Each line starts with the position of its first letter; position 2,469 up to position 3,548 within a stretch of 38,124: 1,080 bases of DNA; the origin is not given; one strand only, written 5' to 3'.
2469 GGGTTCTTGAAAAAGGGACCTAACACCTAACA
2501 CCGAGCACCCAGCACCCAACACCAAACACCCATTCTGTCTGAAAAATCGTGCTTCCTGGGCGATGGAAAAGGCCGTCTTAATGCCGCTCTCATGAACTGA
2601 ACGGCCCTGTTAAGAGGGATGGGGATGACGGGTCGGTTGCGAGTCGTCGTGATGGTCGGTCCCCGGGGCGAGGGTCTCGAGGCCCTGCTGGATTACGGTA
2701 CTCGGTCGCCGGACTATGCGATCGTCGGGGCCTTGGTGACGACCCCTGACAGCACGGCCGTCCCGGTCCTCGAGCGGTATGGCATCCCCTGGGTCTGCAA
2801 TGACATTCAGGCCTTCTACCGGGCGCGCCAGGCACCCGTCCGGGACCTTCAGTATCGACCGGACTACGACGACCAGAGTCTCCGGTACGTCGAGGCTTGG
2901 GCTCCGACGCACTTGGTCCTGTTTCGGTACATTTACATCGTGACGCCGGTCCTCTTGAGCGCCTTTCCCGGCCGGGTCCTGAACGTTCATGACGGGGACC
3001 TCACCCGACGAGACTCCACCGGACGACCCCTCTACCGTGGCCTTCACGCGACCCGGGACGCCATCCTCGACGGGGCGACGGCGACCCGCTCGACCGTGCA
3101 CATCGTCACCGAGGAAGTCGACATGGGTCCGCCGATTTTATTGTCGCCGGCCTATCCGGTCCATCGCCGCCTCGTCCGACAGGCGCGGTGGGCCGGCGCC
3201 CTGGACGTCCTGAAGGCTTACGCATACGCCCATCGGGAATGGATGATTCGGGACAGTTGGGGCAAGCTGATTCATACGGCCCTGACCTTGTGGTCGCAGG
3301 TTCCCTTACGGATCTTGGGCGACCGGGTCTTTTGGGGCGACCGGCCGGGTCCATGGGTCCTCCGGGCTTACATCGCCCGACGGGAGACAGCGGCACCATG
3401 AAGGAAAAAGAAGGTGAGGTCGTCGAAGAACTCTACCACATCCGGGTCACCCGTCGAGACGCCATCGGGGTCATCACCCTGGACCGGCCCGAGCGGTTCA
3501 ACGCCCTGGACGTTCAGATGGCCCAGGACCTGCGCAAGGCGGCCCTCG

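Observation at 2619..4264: Split HypX-like pair (PurN-type formyltransferase plus crotonase) wedged between hypD and hypE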

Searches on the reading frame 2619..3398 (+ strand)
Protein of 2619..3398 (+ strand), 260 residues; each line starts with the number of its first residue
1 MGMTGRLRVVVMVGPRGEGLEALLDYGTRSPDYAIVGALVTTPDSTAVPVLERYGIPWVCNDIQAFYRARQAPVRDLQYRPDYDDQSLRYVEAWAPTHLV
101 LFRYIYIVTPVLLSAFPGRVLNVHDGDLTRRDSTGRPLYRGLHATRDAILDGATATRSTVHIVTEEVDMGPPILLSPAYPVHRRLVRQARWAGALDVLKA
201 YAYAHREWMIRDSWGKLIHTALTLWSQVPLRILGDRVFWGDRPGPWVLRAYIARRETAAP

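Call 3: search_protein_families(library=pfam, proteins=[window:2619-3398:+], max_evalue=0.1)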
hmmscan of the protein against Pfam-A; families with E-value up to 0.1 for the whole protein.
window:2619-3398:+ (260 aa): 1 family
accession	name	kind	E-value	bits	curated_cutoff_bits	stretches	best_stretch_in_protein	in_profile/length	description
PF00551.24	Formyl_trans_N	-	9.5e-13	48.7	26.1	1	8-174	2-150/181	Formyl transferase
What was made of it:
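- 2619..3401 (+): ORF1: PurN-class formyltransferase paralogue (probable start 2625). Catalytic Asn122-His124...Asp168. Family-specific Asp125, Asp127 and Arg16, and the motif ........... (199-209). Pfam PF00551 (call 3).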

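Call 4: search_protein_families(library=ncbifam, proteins=[window:2619-3398:+], max_evalue=0.1)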
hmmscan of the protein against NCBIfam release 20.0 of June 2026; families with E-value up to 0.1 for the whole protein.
window:2619-3398:+ (260 aa): 5 families
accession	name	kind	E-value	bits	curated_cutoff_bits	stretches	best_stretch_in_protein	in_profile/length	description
TIGR00639.1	PurN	equivalog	4.5e-17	62.2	150.1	1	8-175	2-151/192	phosphoribosylglycinamide formyltransferase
NF004684.0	PRK06027.1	subfamily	5.2e-08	32.9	223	1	6-173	89-235/286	formyltetrahydrofolate deformylase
TIGR00655.1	PurU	equivalog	5.8e-06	26.1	285.95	1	79-174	144-231/280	formyltetrahydrofolate deformylase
TIGR00460.1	fmt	equivalog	2.9e-05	23.3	201.5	1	61-173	63-148/315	methionyl-tRNA formyltransferase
NF005414.0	PRK06988.1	equivalog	0.0052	15.8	316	1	86-171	68-145/311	formyltransferase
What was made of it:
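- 2619..3401 (+): NCBIfam PurN 62 bits against a cutoff of 150 (call 4).
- On PurN (TIGR00639): 62.2 bits against 150.1 (call 4).
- ORF2 is below the cutoff of every NCBIfam crotonase model (call 4).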

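Call 5: search_solved_structures(query=window:2619-3398:+, max_evalue=1, show_alignments=3)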
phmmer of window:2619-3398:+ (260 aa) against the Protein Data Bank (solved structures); distinct sequences matched with E-value up to 1: 24.
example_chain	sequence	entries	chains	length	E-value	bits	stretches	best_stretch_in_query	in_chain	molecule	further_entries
1c3e_A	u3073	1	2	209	3.8e-11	45.9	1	77-181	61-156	GLYCINAMIDE RIBONUCLEOTIDE TRANSFORMYLASE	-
1c2t_A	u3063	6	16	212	4e-11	45.9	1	77-181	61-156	GLYCINAMIDE RIBONUCLEOTIDE TRANSFORMYLASE | PHOSPHORIBOSYL-GLYCINAMIDE FORMYLTRANSFERASE | PHOSPHORIBOSYLGLYCINAMIDE FORMYLTRANSFERASE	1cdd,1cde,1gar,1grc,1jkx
2gar_A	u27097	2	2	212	9.8e-11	44.6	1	77-181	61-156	GLYCINAMIDE RIBONUCLEOTIDE TRANSFORMYLASE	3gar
3w7b_A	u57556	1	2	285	1.8e-08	37.2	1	80-194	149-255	Formyltetrahydrofolate deformylase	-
3auf_A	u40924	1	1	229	2.1e-08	36.9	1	79-181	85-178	Glycinamide ribonucleotide transformylase 1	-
1mej_B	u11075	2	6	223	6.8e-08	35.3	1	4-183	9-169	Phosphoribosylglycinamide formyltransferase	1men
4ds3_A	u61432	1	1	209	1.3e-07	34.4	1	5-181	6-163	Phosphoribosylglycinamide formyltransferase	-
2ywr_A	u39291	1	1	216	2.4e-07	33.5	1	7-179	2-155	Phosphoribosylglycinamide formyltransferase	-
5j9f_A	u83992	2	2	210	4e-07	32.8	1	8-183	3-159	Trifunctional purine biosynthetic protein adenosine-3 | Phosphoribosylglycinamide formyltransferase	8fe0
4zyt_A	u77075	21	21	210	5.1e-07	32.4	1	8-183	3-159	Trifunctional purine biosynthetic protein adenosine-3 | Phosphoribosylglycinamide formyltransferase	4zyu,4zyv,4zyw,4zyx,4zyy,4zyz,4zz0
1zlx_A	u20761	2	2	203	5.8e-07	32.2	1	8-183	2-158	Phosphoribosylglycinamide formyltransferase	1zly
3p9x_A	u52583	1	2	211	6.2e-07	32.1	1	95-174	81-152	phosphoribosylglycinamide formyltransferase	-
1meo_A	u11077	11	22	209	6.4e-07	32.1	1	8-183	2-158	Phosphoribosylglycinamide formyltransferase | Trifunctional purine biosynthetic protein adenosine-3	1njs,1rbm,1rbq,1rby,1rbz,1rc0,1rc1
3av3_A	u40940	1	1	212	4.7e-06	29.3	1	10-174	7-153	Phosphoribosylglycinamide formyltransferase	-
3tqr_A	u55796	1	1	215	9.8e-06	28.2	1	69-174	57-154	Phosphoribosylglycinamide formyltransferase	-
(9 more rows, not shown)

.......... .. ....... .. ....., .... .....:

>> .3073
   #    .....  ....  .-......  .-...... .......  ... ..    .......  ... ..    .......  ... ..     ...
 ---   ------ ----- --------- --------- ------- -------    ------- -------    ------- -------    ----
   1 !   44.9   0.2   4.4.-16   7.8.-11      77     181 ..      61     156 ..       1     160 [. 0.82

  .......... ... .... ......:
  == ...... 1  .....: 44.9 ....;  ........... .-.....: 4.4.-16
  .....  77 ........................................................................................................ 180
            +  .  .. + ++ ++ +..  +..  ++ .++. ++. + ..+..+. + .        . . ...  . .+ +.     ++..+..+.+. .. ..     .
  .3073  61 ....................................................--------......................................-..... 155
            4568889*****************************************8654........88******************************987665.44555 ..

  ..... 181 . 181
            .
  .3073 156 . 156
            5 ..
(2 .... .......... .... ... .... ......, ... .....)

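Call 8: find_homologous_proteins(query=window:2619-3398:+)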
Query window:2619-3398:+ (260 aa): 216 proteins with E <= 0.001 among 1754 candidates; the best 120 are listed.
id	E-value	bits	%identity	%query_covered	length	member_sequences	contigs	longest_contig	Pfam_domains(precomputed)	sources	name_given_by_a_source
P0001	6.8e-171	585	100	99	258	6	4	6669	PF00551.25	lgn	-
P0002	1.0e-142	492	83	99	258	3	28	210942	PF00551.25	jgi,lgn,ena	jgi:folate-dependent phosphoribosylglycinamide formyltransferase PurN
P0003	9.8e-85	302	58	93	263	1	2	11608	PF00551.25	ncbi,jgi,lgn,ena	-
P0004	1.1e-84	302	57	93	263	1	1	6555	PF00551.25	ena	-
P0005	2.3e-78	281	55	92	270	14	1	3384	PF00551.25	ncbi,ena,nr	ncbi:MAG TPA: formyltransferase family protein [Nitrospiria bacterium]|nr:formyltransferase family p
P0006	9.4e-76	273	56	85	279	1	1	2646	PF00551.25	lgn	-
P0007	3.9e-75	271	55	93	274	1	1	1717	PF00551.25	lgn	-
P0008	5.1e-75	270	52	90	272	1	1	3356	PF00551.25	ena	-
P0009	5.5e-75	270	53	95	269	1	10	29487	PF00551.25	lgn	-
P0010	6.1e-75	270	54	90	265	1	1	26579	PF00551.25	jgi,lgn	jgi:phosphoribosylglycinamide formyltransferase-1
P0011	2.3e-74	268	54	90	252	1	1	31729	PF00551.25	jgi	jgi:phosphoribosylglycinamide formyltransferase-1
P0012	9.2e-74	266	52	90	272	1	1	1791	PF00551.25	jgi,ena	-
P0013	1.6e-72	262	53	92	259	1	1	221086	PF00551.25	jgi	jgi:phosphoribosylglycinamide formyltransferase-1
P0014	1.0e-70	256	53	86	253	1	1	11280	PF00551.25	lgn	-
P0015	3.0e-70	255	53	86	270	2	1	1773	PF00551.25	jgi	-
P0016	6.4e-70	254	54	84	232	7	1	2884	PF00551.25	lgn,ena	-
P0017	9.0e-70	253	54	86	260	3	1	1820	PF00551.25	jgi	jgi:phosphoribosylglycinamide formyltransferase-1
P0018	1.2e-66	243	54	80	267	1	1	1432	PF00551.25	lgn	-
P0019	7.6e-66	240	49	90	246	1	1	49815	PF00551.25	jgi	jgi:phosphoribosylglycinamide formyltransferase 1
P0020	4.7e-65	238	52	88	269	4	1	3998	PF00551.25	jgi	jgi:phosphoribosylglycinamide formyltransferase-1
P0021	1.3e-64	236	51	93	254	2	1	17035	PF00551.25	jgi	jgi:folate-dependent phosphoribosylglycinamide formyltransferase PurN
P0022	6.1e-64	234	48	97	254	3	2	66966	PF00551.25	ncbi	-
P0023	5.2e-62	228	49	92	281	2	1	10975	PF00551.25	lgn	-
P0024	1.2e-59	220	48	93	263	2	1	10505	PF00551.25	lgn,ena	-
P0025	1.2e-57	213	46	99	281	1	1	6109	PF00551.25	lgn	-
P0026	4.5e-57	211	47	90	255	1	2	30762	PF00551.25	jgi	jgi:phosphoribosylglycinamide formyltransferase 1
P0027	7.5e-56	207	47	93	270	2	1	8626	PF00551.25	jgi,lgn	jgi:folate-dependent phosphoribosylglycinamide formyltransferase PurN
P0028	1.4e-55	207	49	83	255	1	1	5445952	PF00551.25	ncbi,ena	-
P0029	7.5e-55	204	45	93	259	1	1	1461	PF00551.25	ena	-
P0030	1.0e-54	204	43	97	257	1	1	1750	PF00551.25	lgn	-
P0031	1.7e-54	203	46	92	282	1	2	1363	PF00551.25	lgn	-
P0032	2.2e-54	203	44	92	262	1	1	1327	PF00551.25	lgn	-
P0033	7.1e-54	201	45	92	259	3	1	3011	PF00551.25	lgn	-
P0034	1.8e-53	200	47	92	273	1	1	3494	PF00551.25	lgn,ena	-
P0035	8.0e-53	197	43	91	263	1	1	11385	PF00551.25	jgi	jgi:phosphoribosylglycinamide formyltransferase-1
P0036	9.7e-53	197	48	84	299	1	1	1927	PF00551.25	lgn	-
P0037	1.6e-52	197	47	88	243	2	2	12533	PF00551.25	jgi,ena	-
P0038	4.0e-52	195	45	93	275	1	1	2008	PF00551.25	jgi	jgi:folate-dependent phosphoribosylglycinamide formyltransferase PurN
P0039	3.3e-51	192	42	93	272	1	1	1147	PF00551.25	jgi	jgi:phosphoribosylglycinamide formyltransferase-1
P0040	3.7e-51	192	43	93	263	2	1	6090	PF00551.25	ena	-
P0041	6.8e-51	191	44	92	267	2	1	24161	PF00551.25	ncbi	-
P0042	8.5e-51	191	47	85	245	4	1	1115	PF00551.25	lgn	-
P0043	1.0e-50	191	44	93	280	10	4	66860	PF00551.25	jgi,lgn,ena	-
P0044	2.2e-50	189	42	93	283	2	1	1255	PF00551.25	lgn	-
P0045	3.5e-50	189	46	85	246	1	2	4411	PF00551.25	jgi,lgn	jgi:folate-dependent phosphoribosylglycinamide formyltransferase PurN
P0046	4.3e-50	188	45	92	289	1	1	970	PF00551.25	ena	-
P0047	8.1e-50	188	53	67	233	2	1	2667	PF00551.25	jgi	jgi:hypothetical protein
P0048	8.1e-50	188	43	87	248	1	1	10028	PF00551.25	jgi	jgi:folate-dependent phosphoribosylglycinamide formyltransferase PurN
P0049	8.2e-50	188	44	88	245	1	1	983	PF00551.25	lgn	-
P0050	1.2e-49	187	43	92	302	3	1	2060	PF00551.25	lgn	-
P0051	2.7e-49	186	39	93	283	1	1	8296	PF00551.25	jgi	jgi:folate-dependent phosphoribosylglycinamide formyltransferase PurN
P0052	4.3e-49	185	44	93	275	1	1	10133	PF00551.25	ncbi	-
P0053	4.7e-49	185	43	93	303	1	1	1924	PF00551.25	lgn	-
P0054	5.0e-49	185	45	92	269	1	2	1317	PF00551.25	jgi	jgi:folate-dependent phosphoribosylglycinamide formyltransferase PurN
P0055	9.1e-49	184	41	92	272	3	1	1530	PF00551.25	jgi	jgi:folate-dependent phosphoribosylglycinamide formyltransferase PurN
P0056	9.3e-49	184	41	93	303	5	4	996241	PF00551.25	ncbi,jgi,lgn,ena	jgi:phosphoribosylglycinamide formyltransferase-1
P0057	1.5e-48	183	40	94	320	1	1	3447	PF00551.25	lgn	-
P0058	2.1e-48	183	46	92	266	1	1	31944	PF00551.25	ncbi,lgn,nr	ncbi:MAG: hypothetical protein KatS3mg081_2920 [Gemmatimonadales bacterium]|nr:MAG: hypothetical pro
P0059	2.1e-48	183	43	85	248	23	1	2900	PF00551.25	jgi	jgi:folate-dependent phosphoribosylglycinamide formyltransferase PurN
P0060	2.4e-48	183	44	94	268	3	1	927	PF00551.25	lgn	-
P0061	2.5e-48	183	43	93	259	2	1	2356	PF00551.25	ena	-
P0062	2.9e-48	182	43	94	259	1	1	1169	PF00551.25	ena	-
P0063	3.5e-48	182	45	85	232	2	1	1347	PF00551.25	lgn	-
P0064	1.0e-47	181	43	86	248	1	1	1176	PF00551.25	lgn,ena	-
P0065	1.3e-47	180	44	83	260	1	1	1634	PF00551.25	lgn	-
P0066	3.3e-47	179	42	93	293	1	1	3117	PF00551.25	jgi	jgi:phosphoribosylglycinamide formyltransferase 1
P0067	4.4e-47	179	44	85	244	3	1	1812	PF00551.25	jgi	-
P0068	7.2e-47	178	44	83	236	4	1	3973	PF00551.25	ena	-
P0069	1.2e-46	177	50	76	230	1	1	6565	PF00551.25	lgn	-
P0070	1.3e-46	177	44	84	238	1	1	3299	PF00551.25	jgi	jgi:phosphoribosylglycinamide formyltransferase 1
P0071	1.3e-46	177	49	78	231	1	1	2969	PF00551.25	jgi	jgi:folate-dependent phosphoribosylglycinamide formyltransferase PurN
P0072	1.4e-46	177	42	84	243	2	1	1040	PF00551.25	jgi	jgi:folate-dependent phosphoribosylglycinamide formyltransferase PurN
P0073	1.9e-46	177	45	82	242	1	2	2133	PF00551.25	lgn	-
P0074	4.0e-46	176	44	83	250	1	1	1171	PF00551.25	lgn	-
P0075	5.4e-46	175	42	84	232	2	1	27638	PF00551.25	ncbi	-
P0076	6.3e-46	175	41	83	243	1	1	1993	PF00551.25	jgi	jgi:phosphoribosylglycinamide formyltransferase 1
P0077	7.6e-46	175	42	87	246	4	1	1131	PF00551.25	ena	-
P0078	1.1e-45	174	41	92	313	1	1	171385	PF00551.25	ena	-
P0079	1.3e-45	174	46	83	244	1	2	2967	PF00551.25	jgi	jgi:folate-dependent phosphoribosylglycinamide formyltransferase PurN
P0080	1.4e-45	174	40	93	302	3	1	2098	PF00551.25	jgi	-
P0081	2.6e-45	173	45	81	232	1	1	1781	PF00551.25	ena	-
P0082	6.0e-45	172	44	93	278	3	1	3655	PF00551.25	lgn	-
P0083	8.1e-45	171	42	94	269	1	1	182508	PF00551.25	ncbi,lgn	-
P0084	8.6e-45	171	43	88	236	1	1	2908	PF00551.25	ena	-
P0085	1.0e-44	171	42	83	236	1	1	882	PF00551.25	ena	-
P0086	1.8e-44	170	47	83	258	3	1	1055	PF00551.25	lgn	-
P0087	3.5e-44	169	39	91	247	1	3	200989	PF00551.25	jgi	jgi:phosphoribosylglycinamide formyltransferase 1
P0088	8.7e-44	168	41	85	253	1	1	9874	PF00551.25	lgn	-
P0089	2.7e-43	166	41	81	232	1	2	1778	PF00551.25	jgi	jgi:phosphoribosylglycinamide formyltransferase-1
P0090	5.7e-43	165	43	84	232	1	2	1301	PF00551.25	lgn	-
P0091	9.9e-43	164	43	83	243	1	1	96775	PF00551.25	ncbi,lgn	ncbi:MAG TPA: formyltransferase family protein [Thermoanaerobaculia bacterium]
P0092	1.5e-42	164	42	82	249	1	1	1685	PF00551.25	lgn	-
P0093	1.5e-42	164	41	84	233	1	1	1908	PF00551.25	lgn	-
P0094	1.7e-42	164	43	93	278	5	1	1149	PF00551.25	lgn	-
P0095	3.3e-42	163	40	83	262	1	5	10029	PF00551.25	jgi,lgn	jgi:phosphoribosylglycinamide formyltransferase-1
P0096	4.4e-42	162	43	85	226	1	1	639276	PF00551.25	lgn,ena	-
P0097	7.6e-42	161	43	83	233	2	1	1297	PF00551.25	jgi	jgi:phosphoribosylglycinamide formyltransferase-1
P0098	1.2e-41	161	44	87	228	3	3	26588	PF00551.25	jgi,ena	-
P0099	2.7e-41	160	46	72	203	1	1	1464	PF00551.25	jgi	-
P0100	3.4e-41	159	42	84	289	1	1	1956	PF00551.25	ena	-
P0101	6.5e-41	158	42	88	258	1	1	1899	PF00551.25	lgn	-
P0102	6.8e-41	158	40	84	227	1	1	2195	PF00551.25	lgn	-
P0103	7.6e-41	158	53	55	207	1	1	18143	PF00551.25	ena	-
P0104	9.8e-41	158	40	85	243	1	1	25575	PF00551.25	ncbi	-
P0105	2.4e-40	157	42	82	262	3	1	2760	PF00551.25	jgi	jgi:folate-dependent phosphoribosylglycinamide formyltransferase PurN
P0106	3.3e-40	156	45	81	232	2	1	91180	PF00551.25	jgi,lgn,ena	-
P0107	3.3e-40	156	45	81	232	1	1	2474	PF00551.25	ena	-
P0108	5.7e-40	155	41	85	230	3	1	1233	PF00551.25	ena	-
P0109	1.1e-39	154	41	85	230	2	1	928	PF00551.25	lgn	-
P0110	1.1e-39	154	40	81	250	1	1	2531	PF00551.25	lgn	-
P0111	1.8e-39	154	44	71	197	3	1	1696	PF00551.25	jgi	jgi:hypothetical protein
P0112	2.8e-39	153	44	64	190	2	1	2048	PF00551.25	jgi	jgi:methionyl-tRNA formyltransferase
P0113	8.5e-39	151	42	84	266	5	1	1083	PF00551.25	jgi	jgi:folate-dependent phosphoribosylglycinamide formyltransferase PurN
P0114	9.2e-39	151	41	83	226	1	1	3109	PF00551.25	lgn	-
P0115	9.2e-39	151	61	45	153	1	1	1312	PF00551.25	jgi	jgi:folate-dependent phosphoribosylglycinamide formyltransferase PurN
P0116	9.3e-39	151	41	83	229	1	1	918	PF00551.25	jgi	jgi:folate-dependent phosphoribosylglycinamide formyltransferase PurN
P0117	1.0e-38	151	43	81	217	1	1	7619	PF00551.25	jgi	jgi:folate-dependent phosphoribosylglycinamide formyltransferase PurN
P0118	1.1e-38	151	44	81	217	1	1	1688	PF00551.25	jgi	jgi:folate-dependent phosphoribosylglycinamide formyltransferase PurN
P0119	4.3e-38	149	41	84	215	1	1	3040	PF00551.25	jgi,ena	-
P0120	6.2e-38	149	42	85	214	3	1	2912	PF00551.25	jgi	jgi:phosphoribosylglycinamide formyltransferase-1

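Call 9: find_encoding_contigs(protein=P0028, flank=8000, max_places=2)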
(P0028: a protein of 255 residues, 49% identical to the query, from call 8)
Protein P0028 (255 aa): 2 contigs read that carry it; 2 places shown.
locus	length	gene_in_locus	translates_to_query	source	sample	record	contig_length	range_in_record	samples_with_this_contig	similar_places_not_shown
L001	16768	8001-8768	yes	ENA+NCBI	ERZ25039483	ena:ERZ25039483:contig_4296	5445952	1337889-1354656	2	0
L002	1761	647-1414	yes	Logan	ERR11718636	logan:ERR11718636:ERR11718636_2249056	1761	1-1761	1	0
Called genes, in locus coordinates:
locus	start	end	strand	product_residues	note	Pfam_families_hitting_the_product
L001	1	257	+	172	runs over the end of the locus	PF03918:CcmH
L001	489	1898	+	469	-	PF00072:Response_reg, PF00158:Sigma54_activat, PF01078:Mg_chelatase (faint), PF14532:Sigma54_activ_2, PF07724:AAA_2 (weak), PF07728:AAA_5, PF25601:AAA_lid_14, PF02954:HTH_8, +1 more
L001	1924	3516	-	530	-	PF08448:PAS_4, PF01590:GAF, PF13185:GAF_2, PF00512:HisKA, PF02518:HATPase_c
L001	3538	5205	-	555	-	PF01268:FTHFS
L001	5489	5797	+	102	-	PF01455:HupF_HypC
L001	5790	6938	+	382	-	PF01924:HypD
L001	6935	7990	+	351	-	PF00586:AIRS, PF02769:AIRS_C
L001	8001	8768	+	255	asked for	PF00551:Formyl_trans_N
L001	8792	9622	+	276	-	PF00378:ECH_1, PF16113:ECH_2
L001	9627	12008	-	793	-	PF00708:Acylphosphatase, PF07503:zf-HYPF, PF01300:Sua5_yciO_yrdC, PF17788:HypF_C, PF22521:HypF_C_2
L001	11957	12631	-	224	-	PF02492:cobW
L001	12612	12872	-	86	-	PF01155:HypA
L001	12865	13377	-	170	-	PF01750:HycI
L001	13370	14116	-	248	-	PF01292:Ni_hydr_CYTB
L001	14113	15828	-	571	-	PF27537:HoxH (weak), PF00374:NiFeSe_Hases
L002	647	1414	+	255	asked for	PF00551:Formyl_trans_N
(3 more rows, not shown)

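Call 10: find_encoding_contigs(protein=P0056, flank=8000, max_places=2)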
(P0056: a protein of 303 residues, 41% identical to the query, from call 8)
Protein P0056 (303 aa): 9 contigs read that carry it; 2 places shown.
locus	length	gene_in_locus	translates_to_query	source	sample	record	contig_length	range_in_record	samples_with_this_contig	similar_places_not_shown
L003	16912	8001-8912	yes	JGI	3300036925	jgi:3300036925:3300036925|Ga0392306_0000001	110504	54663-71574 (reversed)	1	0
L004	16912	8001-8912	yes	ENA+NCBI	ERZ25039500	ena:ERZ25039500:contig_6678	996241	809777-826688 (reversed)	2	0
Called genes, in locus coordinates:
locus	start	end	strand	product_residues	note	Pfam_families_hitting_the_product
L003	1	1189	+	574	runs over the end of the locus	PF27537:HoxH (weak), PF00374:NiFeSe_Hases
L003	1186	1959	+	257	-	PF01292:Ni_hydr_CYTB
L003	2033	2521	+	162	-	PF01750:HycI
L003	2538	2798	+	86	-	PF01155:HypA (weak)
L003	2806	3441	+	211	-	PF02492:cobW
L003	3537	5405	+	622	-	PF07503:zf-HYPF, PF01300:Sua5_yciO_yrdC, PF17788:HypF_C, PF22521:HypF_C_2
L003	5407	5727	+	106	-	PF01455:HupF_HypC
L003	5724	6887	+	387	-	PF01924:HypD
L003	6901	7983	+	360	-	PF00586:AIRS, PF02769:AIRS_C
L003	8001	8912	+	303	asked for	PF00551:Formyl_trans_N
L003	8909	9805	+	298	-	PF00378:ECH_1, PF16113:ECH_2, PF00378:ECH_1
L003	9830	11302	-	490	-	PF00282:Pyridoxal_deC, PF01212:Beta_elim_lyase (weak)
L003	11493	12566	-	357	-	-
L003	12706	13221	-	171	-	-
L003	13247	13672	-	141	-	PF13302:Acetyltransf_3 (weak), PF00583:Acetyltransf_1, PF13673:Acetyltransf_10, PF13508:Acetyltransf_7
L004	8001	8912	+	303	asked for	PF00551:Formyl_trans_N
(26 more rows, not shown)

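Call 11: find_encoding_contigs(protein=P0013, flank=8000, max_places=2)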
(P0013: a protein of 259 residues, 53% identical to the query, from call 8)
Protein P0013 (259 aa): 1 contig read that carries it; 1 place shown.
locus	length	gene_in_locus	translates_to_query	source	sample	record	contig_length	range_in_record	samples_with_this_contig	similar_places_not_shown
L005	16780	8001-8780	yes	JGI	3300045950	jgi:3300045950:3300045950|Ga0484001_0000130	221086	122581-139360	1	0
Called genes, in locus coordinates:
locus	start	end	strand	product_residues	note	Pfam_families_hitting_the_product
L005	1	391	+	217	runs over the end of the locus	PF00156:Pribosyltran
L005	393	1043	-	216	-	PF00326:Peptidase_S9 (faint), PF01738:DLH, PF12146:Hydrolase_4 (faint), PF00561:Abhydrolase_1 (faint), PF20408:Abhydrolase_11 (weak), PF08840:BAAT_C (faint)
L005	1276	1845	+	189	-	PF01814:Hemerythrin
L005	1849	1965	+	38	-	-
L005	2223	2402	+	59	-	-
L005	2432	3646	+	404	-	PF01058:Oxidored_q6, PF14720:NiFe_hyd_SSU_C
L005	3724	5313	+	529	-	PF27537:HoxH (weak), PF00374:NiFeSe_Hases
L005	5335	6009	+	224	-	PF01292:Ni_hydr_CYTB, PF14358:DUF4405 (faint)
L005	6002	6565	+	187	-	PF01750:HycI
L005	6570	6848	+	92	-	PF01455:HupF_HypC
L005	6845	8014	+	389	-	PF01924:HypD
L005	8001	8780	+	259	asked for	PF00551:Formyl_trans_N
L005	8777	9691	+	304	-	PF00378:ECH_1, PF16113:ECH_2, PF00378:ECH_1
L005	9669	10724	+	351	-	PF00586:AIRS, PF02769:AIRS_C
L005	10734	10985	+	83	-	PF01155:HypA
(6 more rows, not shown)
